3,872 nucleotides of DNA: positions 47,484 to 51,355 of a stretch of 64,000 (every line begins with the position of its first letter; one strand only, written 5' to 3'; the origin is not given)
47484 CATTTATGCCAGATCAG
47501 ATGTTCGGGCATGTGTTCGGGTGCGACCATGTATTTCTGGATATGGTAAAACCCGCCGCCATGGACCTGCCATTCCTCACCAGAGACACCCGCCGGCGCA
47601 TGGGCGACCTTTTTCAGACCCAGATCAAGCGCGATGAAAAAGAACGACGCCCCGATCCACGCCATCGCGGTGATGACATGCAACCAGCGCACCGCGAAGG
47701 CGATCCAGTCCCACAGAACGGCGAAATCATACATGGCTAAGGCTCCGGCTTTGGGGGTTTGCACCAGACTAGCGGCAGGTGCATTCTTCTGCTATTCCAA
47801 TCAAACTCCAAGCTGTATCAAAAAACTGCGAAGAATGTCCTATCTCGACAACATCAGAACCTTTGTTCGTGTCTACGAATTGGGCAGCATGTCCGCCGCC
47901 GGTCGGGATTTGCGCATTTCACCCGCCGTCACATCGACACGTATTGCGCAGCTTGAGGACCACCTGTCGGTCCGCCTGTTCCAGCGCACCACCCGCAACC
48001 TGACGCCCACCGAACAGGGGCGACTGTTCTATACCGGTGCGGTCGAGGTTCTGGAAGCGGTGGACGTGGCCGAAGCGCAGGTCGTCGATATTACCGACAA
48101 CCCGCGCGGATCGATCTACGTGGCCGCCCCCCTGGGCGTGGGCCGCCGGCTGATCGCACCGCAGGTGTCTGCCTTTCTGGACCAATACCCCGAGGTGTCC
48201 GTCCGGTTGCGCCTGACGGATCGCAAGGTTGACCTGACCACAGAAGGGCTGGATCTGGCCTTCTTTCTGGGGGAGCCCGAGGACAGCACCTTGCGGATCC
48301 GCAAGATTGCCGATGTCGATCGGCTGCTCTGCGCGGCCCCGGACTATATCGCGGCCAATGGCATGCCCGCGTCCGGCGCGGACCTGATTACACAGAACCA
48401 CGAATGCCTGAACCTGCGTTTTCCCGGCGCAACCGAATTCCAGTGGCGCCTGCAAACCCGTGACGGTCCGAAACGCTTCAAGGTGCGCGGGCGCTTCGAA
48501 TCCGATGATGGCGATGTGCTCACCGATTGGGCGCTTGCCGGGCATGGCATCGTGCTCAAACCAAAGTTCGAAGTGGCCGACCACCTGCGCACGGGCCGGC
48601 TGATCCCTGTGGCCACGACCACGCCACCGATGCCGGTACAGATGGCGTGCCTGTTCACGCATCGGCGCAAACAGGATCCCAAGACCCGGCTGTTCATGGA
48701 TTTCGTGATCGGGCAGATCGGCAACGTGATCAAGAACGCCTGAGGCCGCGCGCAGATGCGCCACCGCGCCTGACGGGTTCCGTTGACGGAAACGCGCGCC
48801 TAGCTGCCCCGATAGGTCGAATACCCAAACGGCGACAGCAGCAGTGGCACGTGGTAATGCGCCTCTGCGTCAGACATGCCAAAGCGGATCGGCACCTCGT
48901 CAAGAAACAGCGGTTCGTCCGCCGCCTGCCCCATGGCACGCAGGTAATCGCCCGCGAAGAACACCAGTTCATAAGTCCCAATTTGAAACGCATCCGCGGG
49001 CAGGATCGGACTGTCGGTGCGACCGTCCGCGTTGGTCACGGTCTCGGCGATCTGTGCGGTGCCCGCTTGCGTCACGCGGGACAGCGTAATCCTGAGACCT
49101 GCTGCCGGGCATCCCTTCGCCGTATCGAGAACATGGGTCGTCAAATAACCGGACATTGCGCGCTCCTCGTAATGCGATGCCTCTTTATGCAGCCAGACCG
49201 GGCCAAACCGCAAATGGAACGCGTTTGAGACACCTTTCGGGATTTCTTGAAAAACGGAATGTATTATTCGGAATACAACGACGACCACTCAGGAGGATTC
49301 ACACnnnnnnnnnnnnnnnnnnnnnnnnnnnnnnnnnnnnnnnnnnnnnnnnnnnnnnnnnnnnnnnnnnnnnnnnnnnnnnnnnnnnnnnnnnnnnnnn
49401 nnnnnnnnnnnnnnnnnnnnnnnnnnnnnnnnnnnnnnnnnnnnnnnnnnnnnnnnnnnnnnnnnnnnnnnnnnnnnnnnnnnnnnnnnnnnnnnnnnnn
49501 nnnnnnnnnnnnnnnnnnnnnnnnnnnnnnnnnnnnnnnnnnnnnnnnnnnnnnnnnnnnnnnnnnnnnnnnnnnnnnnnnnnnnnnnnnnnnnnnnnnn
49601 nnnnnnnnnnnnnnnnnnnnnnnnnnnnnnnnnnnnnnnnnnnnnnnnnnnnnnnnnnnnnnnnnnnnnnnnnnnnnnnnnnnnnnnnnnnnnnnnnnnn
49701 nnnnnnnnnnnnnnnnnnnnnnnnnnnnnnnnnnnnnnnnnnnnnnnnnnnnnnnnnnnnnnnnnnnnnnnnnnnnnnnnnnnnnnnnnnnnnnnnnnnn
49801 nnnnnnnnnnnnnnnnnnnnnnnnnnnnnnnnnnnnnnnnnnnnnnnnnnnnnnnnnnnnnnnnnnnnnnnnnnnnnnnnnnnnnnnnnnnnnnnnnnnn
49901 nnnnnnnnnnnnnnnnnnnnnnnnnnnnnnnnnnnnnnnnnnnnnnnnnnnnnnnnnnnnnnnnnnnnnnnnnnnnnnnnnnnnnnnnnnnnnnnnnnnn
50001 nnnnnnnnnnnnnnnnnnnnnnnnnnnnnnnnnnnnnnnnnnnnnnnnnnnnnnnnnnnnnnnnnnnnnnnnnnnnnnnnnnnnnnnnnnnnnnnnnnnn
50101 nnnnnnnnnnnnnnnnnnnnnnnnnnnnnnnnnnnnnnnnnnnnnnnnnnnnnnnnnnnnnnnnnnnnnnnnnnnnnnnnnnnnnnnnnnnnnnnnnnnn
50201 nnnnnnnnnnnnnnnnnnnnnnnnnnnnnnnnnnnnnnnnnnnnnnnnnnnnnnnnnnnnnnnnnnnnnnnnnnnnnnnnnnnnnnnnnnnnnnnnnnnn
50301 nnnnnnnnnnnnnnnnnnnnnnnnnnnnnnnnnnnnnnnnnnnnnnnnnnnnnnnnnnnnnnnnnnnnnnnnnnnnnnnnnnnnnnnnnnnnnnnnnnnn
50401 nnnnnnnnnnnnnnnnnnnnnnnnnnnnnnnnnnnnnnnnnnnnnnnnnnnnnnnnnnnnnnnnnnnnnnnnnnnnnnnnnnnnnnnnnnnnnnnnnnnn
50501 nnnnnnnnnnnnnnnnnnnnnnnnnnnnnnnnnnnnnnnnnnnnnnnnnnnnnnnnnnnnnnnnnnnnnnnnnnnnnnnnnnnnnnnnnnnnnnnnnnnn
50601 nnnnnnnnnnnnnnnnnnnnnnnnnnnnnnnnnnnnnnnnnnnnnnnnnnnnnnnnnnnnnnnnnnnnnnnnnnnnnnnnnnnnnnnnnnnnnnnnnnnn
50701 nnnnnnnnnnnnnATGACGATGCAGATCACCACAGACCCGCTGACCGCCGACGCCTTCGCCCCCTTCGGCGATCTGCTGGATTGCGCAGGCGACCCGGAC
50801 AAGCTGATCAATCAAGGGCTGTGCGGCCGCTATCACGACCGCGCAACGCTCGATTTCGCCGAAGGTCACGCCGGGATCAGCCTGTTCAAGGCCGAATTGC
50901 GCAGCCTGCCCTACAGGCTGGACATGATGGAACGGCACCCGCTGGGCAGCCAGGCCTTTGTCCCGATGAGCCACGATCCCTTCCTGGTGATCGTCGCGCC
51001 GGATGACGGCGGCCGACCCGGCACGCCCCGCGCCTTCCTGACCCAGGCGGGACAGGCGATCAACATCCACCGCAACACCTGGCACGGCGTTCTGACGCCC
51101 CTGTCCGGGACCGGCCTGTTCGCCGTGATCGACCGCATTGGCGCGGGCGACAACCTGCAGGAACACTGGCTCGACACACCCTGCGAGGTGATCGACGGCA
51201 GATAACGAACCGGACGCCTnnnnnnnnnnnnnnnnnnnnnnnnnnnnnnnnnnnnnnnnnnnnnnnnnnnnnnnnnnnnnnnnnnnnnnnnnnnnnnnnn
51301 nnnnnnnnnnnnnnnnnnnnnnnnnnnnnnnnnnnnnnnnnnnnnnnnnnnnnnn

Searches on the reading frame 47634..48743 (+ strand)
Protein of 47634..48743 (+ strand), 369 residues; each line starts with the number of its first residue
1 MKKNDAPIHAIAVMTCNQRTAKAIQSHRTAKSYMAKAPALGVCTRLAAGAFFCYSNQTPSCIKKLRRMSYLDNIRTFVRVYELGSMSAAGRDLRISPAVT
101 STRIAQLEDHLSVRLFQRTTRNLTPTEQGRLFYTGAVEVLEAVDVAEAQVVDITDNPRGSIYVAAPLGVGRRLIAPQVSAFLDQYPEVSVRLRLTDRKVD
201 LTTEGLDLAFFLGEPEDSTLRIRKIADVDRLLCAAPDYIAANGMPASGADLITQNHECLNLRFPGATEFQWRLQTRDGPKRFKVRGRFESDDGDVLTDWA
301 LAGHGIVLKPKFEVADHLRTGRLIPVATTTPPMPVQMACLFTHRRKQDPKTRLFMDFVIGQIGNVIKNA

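Call 53: search_protein_families(library=pfam, max_evalue=0.00001, proteins=[window:47634-48743:+])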
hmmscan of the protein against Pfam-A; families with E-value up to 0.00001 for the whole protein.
window:47634-48743:+ (369 aa): 2 families
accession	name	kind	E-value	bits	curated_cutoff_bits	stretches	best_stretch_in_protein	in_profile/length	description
PF03466.25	LysR_substrate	-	2.6e-33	115.6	28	1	156-358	3-204/209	LysR substrate binding domain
PF00126.33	HTH_1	-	7.5e-19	67.9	26.6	1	71-130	1-60/60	Bacterial regulatory helix-turn-helix protein, lysR family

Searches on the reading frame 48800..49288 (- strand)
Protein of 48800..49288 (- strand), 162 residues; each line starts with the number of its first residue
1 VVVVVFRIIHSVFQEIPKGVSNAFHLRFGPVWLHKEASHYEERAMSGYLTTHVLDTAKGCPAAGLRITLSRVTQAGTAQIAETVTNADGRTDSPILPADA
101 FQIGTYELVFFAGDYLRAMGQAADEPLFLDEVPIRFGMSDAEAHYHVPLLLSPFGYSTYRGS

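Call 53: search_protein_families(library=pfam, max_evalue=0.00001, proteins=[window:48800-49288:-])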
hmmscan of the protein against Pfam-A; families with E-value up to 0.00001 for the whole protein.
window:48800-49288:- (162 aa): 1 family
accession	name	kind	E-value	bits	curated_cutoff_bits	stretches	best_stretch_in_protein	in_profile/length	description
PF00576.27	Transthyretin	-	2.6e-36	125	25.3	1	49-161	1-109/109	HIUase/Transthyretin family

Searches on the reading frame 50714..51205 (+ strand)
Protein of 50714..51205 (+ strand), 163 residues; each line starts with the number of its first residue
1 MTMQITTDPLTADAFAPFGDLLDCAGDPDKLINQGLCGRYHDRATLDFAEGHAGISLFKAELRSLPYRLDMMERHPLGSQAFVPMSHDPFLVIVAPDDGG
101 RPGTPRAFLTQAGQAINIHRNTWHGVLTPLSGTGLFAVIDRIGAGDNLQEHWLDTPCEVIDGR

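Call 53: search_protein_families(library=pfam, max_evalue=0.00001, proteins=[window:50714-51205:+])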
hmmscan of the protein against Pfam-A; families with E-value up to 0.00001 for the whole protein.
window:50714-51205:+ (163 aa): 1 family
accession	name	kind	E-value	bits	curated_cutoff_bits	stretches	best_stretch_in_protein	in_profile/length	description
PF04115.18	Ureidogly_lyase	-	9.8e-58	194.8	23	1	3-159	2-161/162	Ureidoglycolate lyase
